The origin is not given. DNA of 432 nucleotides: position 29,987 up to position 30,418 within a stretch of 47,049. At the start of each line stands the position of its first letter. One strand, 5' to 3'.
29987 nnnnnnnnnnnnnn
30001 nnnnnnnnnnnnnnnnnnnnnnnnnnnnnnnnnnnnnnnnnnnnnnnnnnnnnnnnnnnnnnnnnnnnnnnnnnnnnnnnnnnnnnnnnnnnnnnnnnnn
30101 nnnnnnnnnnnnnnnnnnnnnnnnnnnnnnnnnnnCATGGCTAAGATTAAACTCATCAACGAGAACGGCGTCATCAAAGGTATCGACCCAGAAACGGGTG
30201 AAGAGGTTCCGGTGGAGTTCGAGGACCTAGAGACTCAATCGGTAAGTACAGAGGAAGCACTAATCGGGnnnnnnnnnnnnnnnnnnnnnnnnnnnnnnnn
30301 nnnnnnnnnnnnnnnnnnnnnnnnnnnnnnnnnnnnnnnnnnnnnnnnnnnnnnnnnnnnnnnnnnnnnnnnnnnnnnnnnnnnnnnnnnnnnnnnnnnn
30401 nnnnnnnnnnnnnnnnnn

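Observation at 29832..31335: Low-G+C, promoter-equipped cassette: Tat lipoprotein plus beta-helix receptor-binding protein (possible Llp-like receptor masking)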

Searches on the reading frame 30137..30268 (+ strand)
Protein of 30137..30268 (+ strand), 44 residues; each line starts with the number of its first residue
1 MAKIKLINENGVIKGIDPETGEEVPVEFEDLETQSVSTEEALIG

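Call 46: find_related_loci(query=A2, collection=genome_contigs, flank=10000)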
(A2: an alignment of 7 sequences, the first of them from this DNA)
Query A2 (44 aa) in genome_contigs; peptide patterns used: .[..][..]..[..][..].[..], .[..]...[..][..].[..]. (x = any residue, [..] = any of these).
163 stretches matched a pattern; 3 encode a relative of the query (tblastn E <= 1e-3); 3 distinct loci.
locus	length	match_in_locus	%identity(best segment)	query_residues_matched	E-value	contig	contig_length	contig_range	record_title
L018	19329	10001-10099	82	1-33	4e-15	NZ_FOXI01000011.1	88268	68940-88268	Halolamina pelagica strain CGMCC 1.10329, whole genome shotgun sequence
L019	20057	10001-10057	68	20-38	3e-6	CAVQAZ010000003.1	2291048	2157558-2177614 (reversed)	MAG: uncultured Gammaproteobacteria bacterium isolate MFD09964.bin.1.308 genome assembly, contig: contig_17518, whole ge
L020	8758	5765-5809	73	15-29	2e-5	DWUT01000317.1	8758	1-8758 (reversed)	MAG TPA_asm: Candidatus Mediterraneibacter norfolkensis isolate ChiW9-3490 ChiW9__C160895_L8758_SAMN06858608, whole geno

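Call 47: find_related_loci(query=A2, collection=viral_contigs, flank=10000)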
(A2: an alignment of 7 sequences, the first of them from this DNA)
Query A2 (44 aa) in viral_contigs; peptide patterns used: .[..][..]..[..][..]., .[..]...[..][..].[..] (x = any residue, [..] = any of these).
210 stretches matched a pattern; 1 encode a relative of the query (tblastn E <= 1e-3); 1 distinct loci.
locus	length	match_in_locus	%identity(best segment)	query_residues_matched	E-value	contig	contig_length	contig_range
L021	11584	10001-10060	70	9-28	9e-7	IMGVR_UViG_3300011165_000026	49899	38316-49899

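Call 66: find_related_loci(query=A2, collection=metagenome_contigs, flank=10000)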
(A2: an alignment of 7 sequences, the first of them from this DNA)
Query A2 (44 aa) in metagenome_contigs; peptide patterns used: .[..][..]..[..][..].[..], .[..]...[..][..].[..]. (x = any residue, [..] = any of these).
253 stretches matched a pattern; 4 encode a relative of the query (tblastn E <= 1e-3); 4 distinct loci.
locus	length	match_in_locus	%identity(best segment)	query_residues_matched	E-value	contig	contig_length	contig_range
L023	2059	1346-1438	84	1-31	8e-15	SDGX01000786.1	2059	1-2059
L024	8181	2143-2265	56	3-43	9e-11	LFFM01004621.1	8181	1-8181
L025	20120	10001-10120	50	1-40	9e-9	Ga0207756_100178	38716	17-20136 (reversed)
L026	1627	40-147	50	1-36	5e-8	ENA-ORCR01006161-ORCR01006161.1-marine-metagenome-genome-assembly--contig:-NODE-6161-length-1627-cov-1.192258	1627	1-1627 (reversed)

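Call 73: search_protein_families(library=pfam, proteins=[L025:1169-2665:+, L025:2729-3610:+, L025:3546-4697:+, L025:4738-6114:+, L025:6111-7328:+, L025:7316-8428:+, L025:8631-9509:-, L025:10001-11392:+, L025:15419-16204:+, L025:17179-18177:+], max_evalue=0.001)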
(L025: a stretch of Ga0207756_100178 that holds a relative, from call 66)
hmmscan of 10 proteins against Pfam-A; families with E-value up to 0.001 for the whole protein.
L025:1169-2665:+ (498 aa): 4 families
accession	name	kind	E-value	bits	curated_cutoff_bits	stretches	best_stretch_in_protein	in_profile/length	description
PF01943.22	Polysacc_synt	-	2.3e-22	80.2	28.2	1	9-287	1-273/274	Polysaccharide biosynthesis protein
PF13440.11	Polysacc_synt_3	-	1.4e-14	54.4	23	1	35-336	3-290/293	Polysaccharide biosynthesis protein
PF03023.19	MurJ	-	1.5e-07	30.9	27.4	1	192-454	172-437/451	Lipid II flippase MurJ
PF01554.23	MatE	-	2.6e-07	30.9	24.9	1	227-386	1-160/161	MatE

L025:2729-3610:+ (293 aa): 4 families
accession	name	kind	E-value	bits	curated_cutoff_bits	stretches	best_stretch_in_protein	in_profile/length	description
PF00535.33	Glycos_transf_2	-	4.9e-30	105.1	23.3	1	21-146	1-128/168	Glycosyl transferase family 2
PF13641.12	Glyco_tranf_2_3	-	8.2e-15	55.9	27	1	20-206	3-203/230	Glycosyltransferase like family 2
PF10111.15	Glyco_tranf_2_2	-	2.6e-10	40.7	27.3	1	21-122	1-108/276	Glycosyltransferase like family 2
PF13632.12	Glyco_trans_2_3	-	2.4e-06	28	27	1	102-284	5-160/198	Glycosyl transferase family group 2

L025:3546-4697:+ (383 aa): 3 families
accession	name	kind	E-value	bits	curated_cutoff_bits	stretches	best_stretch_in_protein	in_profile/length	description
PF13692.12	Glyco_trans_1_4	-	1e-10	42.4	27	1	198-343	3-138/142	Glycosyl transferases group 1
PF00534.26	Glycos_transf_1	-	6.3e-09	36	26.4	1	194-358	13-167/172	Glycosyl transferases group 1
PF13439.12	Glyco_transf_4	-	0.00091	19.7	28.5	0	39-95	1-69/170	Glycosyltransferase Family 4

L025:4738-6114:+ (458 aa): 2 families
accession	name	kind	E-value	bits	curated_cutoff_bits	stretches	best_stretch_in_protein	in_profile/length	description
PF02223.23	Thymidylate_kin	-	1.6e-05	25.1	27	0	348-423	72-151/185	Thymidylate kinase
PF13555.12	AAA_29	-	0.00062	19.9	27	0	220-259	4-39/61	P-loop containing region of AAA domain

L025:6111-7328:+ (405 aa): 6 families
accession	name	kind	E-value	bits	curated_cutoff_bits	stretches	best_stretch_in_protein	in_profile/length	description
PF00534.26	Glycos_transf_1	-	2.1e-35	122.2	26.4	1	201-368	3-169/172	Glycosyl transferases group 1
PF13692.12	Glyco_trans_1_4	-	1.6e-26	93.7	27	1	214-355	2-140/142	Glycosyl transferases group 1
PF13439.12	Glyco_transf_4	-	3e-21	76.6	28.5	1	16-191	1-169/170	Glycosyltransferase Family 4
PF13579.12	Glyco_trans_4_4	-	7.8e-20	72.2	29.7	1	17-187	1-158/158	Glycosyl transferase 4-like domain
PF20706.3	GT4-conflict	-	3e-13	50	26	1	207-342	193-331/385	Family 4 Glycosyltransferase in conflict systems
PF13524.12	Glyco_trans_1_2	-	1.8e-08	34.9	25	1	231-386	5-143/144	Glycosyl transferase-like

L025:7316-8428:+ (370 aa): 2 families
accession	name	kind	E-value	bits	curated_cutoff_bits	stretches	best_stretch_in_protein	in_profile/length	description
PF13692.12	Glyco_trans_1_4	-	1e-05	26.3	27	1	274-338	76-138/142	Glycosyl transferases group 1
PF00534.26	Glycos_transf_1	-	2.6e-05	24.3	26.4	1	295-342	112-158/172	Glycosyl transferases group 1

L025:8631-9509:- (292 aa): 1 family
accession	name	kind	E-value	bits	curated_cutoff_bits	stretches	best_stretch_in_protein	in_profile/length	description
PF01609.27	DDE_Tnp_1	-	2.6e-16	60.4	23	1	124-282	5-199/200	Transposase DDE domain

L025:10001-11392:+ (463 aa): 0 families

L025:15419-16204:+ (261 aa): 3 families
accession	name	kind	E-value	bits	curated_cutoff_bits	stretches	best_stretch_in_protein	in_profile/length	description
PF24033.1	DUF7342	-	8.1e-51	172.4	31.6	1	95-245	1-150/150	Family of unknown function (DUF7342)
PF02796.21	HTH_7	-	0.00019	21.9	23.8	1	98-127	8-37/45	Helix-turn-helix domain of resolvase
PF25213.1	HVO_A0261_N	-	0.00083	19.6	35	1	99-144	12-57/86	HVO_A0261 N-terminal domain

L025:17179-18177:+ (332 aa): 3 families
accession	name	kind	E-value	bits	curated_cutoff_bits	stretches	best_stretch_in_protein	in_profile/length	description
PF04055.27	Radical_SAM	-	2.3e-29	103.1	29.5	1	15-166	1-155/166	Radical SAM superfamily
PF06463.18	Mob_synth_C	-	6.3e-17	62.2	37.4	1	184-299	2-122/128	Molybdenum Cofactor Synthesis C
PF13353.11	Fer4_12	-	4.3e-06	27.5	22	1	12-86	5-76/137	4Fe-4S single cluster domain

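Call 87: search_protein_families(library=pfam, proteins=[L025:10001-11392:+, L024:2131-3159:+, L018:11071-12084:-], max_evalue=0.01)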
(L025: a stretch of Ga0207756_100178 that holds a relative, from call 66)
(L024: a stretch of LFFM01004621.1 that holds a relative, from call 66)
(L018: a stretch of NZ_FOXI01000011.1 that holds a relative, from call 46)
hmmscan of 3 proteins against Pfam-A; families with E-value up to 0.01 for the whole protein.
L025:10001-11392:+ (463 aa): 0 families

L024:2131-3159:+ (342 aa): 1 family
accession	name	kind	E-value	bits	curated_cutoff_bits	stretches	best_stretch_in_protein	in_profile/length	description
PF05658.19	YadA_head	-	4.3e-17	62.4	25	2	197-217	5-25/27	YadA head domain repeat (2 copies)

L018:11071-12084:- (337 aa): 1 family
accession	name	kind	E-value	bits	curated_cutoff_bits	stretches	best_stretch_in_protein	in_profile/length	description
PF06662.19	C5-epim_C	-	2.9e-31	108.9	23.3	1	148-323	5-184/188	D-glucuronyl C5-epimerase C-terminus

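Call 103: search_solved_structures(query=A2, max_evalue=10)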
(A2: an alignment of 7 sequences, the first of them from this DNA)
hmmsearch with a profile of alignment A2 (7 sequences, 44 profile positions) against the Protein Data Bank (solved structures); distinct sequences matched with E-value up to 10: 31.
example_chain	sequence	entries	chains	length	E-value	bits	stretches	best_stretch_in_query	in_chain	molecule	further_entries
7onh_A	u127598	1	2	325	0.0026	20.7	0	16-33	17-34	SAKe6BE-L3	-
1lrw_A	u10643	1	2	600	0.028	17.4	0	10-22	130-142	methanol dehydrogenase subunit 1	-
5xm3_A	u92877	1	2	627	0.069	16.1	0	10-23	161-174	Glucose dehydrogenase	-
6zcw_A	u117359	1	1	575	0.099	15.6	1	3-24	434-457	Quinoprotein ethanol dehydrogenase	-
6zcv_A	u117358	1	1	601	0.11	15.4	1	3-24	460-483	Quinoprotein ethanol dehydrogenase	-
4dy5_A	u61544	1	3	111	0.23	14.4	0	11-20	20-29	Gifsy-1 prophage protein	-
1kb0_A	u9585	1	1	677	0.43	13.6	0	11-22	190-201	quinohemoprotein alcohol dehydrogenase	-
29lk_A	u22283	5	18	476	0.5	13.4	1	13-30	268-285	Serine hydroxymethyltransferase, mitochondrial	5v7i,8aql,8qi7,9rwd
7byi_A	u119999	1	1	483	0.5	13.3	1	13-30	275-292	Serine hydroxymethyltransferase, mitochondrial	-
9box_A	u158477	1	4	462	0.51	13.3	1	13-30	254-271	Serine hydroxymethyltransferase, mitochondrial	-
4pvf_A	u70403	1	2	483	0.51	13.3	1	13-30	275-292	Serine hydroxymethyltransferase, mitochondrial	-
32jd_A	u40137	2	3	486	0.51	13.3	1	13-30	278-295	Serine hydroxymethyltransferase, mitochondrial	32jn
32jy_A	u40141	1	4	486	0.51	13.3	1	13-30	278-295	Serine hydroxymethyltransferase, mitochondrial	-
32ja_A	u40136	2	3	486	0.51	13.3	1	13-30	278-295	Isoform 3 of Serine hydroxymethyltransferase, mitochondrial | Serine hydroxymethyltransferase, mitochondrial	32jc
6dk3_A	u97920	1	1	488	0.51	13.3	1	13-30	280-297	Serine hydroxymethyltransferase, mitochondrial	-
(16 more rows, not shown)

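Call 108: search_dna_similar(query=window:30137-30268:+, collection=phages, mode=protein, max_evalue=10, max_rows=10)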
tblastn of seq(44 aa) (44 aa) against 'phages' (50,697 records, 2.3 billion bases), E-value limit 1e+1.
Records with a match: 29; places in all: 29; records where one place covers at least 80% of the query: 0.
Best place of each record, by identity: 60-80% 3; <60% 26.
By first word of the organism name: Flavobacterium 16; Lactobacillus 6; Lacticaseibacillus 4; Streptomyces 3.
By host as written in the record: Flavobacterium psychrophilum 950106-1/1 12; Flavobacterium psychrophilum 020612-2/1 3; Lactobacillus paracasei 3; Streptomyces griseus ATCC 10137 2; Lactobacillus casei BL23 2; Flavobacterium psychrophilum strain FPS-S37 1; Streptomyces mirabilis NRRL B-2400 1; Lacticaseibacillus rhamnosus LMG 25881 1; and 4 more.
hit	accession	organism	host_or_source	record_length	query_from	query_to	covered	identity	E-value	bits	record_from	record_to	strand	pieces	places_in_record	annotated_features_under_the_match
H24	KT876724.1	Flavobacterium phage FpV4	Flavobacterium psychrophilum 950106-1/1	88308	1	32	73%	37.5%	8e+0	28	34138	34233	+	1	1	putative structural protein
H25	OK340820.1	Flavobacterium phage FpV4-1.1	Flavobacterium psychrophilum 020612-2/1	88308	1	32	73%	37.5%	8e+0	28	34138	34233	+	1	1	record has no annotation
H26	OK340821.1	Flavobacterium phage FpV4-1.2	Flavobacterium psychrophilum 020612-2/1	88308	1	32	73%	37.5%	8e+0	28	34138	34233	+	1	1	record has no annotation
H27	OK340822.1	Flavobacterium phage FpV4-1.3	Flavobacterium psychrophilum 020612-2/1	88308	1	32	73%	37.5%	8e+0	28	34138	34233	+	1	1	record has no annotation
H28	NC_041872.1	Flavobacterium phage FpV4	Flavobacterium psychrophilum 950106-1/1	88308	1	32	73%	37.5%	8e+0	28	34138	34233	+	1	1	virion structural protein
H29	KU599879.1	Flavobacterium phage Fpv3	Flavobacterium psychrophilum 950106-1/1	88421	1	32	73%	37.5%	8e+0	28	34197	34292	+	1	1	structural protein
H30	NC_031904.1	Flavobacterium phage Fpv3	Flavobacterium psychrophilum 950106-1/1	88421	1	32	73%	37.5%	8e+0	28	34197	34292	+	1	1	virion structural protein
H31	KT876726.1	Flavobacterium phage FpV21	Flavobacterium psychrophilum 950106-1/1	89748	1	32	73%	37.5%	8e+0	28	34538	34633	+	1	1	structural protein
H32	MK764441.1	Flavobacterium phage FPSV-F12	Flavobacterium psychrophilum 950106-1/1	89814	1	32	73%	37.5%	8e+0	28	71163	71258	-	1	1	structural protein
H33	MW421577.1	Flavobacterium phage FPSV-S30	Flavobacterium psychrophilum strain ...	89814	1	32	73%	37.5%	8e+0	28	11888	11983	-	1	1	record has no annotation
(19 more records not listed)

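Call 109: search_dna_similar(query=window:30137-30268:+, collection=plasmids, mode=protein, max_evalue=0.1, max_rows=20)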
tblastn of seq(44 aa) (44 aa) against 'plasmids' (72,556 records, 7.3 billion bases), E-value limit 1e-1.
Records with a match: 2; places in all: 2; records where one place covers at least 80% of the query: 2.
Best place of each record, by identity: 95-99% 1; <60% 1.
By first word of the organism name: Halobacterium 1; Natrinema 1.
By predicted mobility (MOB-suite, as given by PLSDB): non-mobilizable 2.
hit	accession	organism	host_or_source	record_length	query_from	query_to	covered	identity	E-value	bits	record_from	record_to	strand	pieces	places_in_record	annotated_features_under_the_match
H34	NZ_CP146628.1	Halobacterium salinarum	-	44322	1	40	91%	95.0%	6e-16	75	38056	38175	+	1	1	hypothetical protein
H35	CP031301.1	Natrinema thermotolerans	Cell culture,Korean salt-fermented food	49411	1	37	84%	51.3%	1e-4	43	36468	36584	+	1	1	right-handed parallel beta-helix repeat-containing protein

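Call 110: get_annotated_region(hit=H35, flank=9000)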
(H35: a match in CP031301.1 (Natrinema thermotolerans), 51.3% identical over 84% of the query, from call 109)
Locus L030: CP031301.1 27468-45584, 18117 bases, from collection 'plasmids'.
description: Natrinema thermotolerans strain A29 plasmid unnamed4, complete sequence
organism: Natrinema thermotolerans (NCBI taxid 121872)
taxonomy: Archaea; Euryarchaeota; Halobacteria; Halobacteriales; Natrialbaceae; Natrinema; Natrinema thermotolerans
host: -; source: Cell culture,Korean salt-fermented food; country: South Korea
typing (MOB-suite, as given by PLSDB): non-mobilizable
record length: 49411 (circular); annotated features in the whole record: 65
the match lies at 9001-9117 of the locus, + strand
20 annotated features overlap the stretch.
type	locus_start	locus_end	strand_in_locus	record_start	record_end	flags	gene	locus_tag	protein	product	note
CDS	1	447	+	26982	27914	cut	-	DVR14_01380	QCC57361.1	hypothetical protein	-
CDS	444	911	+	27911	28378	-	-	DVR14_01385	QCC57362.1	hypothetical protein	-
CDS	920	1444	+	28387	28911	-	-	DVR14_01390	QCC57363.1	hypothetical protein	-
CDS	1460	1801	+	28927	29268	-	-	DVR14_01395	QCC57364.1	hypothetical protein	-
CDS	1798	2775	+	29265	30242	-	-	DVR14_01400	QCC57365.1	hypothetical protein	-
CDS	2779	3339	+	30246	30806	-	-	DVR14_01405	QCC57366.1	hypothetical protein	-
CDS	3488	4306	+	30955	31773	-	-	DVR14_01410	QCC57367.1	hypothetical protein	-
CDS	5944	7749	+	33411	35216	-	-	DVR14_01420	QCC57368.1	hypothetical protein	-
CDS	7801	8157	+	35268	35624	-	-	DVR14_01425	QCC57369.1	hypothetical protein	-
CDS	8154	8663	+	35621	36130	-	-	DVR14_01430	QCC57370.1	hypothetical protein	-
CDS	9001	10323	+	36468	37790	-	-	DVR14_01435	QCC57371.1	right-handed parallel beta-helix repeat-containing protein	-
CDS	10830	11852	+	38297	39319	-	-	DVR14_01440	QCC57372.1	hypothetical protein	-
CDS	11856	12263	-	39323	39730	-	-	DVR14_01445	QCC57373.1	hypothetical protein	-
CDS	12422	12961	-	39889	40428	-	-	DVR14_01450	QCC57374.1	hypothetical protein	-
CDS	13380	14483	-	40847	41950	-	-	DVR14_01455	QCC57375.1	hypothetical protein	-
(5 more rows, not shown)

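Call 112: search_protein_families(library=phrogs, proteins=[L030:1798-2775:+, L030:2779-3339:+, L030:3488-4306:+, L030:5944-7749:+, L030:7801-8157:+, L030:8154-8663:+, L030:9001-10323:+, L030:10830-11852:+], max_evalue=0.001)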
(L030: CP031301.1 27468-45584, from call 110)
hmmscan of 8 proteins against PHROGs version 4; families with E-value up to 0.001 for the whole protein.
L030:1798-2775:+ (325 aa): 2 families
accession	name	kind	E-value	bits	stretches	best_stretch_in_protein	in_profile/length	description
phrog_18409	-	tail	1.4e-68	232.4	1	4-319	3-309/310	minor tail protein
phrog_290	-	tail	4.7e-17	63.4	1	22-232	30-255/411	minor tail protein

L030:2779-3339:+ (186 aa): 0 families

L030:3488-4306:+ (272 aa): 0 families

L030:5944-7749:+ (601 aa): 0 families

L030:7801-8157:+ (118 aa): 0 families

L030:8154-8663:+ (169 aa): 0 families

L030:9001-10323:+ (440 aa): 1 family
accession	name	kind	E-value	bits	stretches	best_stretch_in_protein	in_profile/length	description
phrog_20787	-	head and packaging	1.5e-10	42.1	1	387-439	18-66/67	virion structural protein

L030:10830-11852:+ (340 aa): 0 families
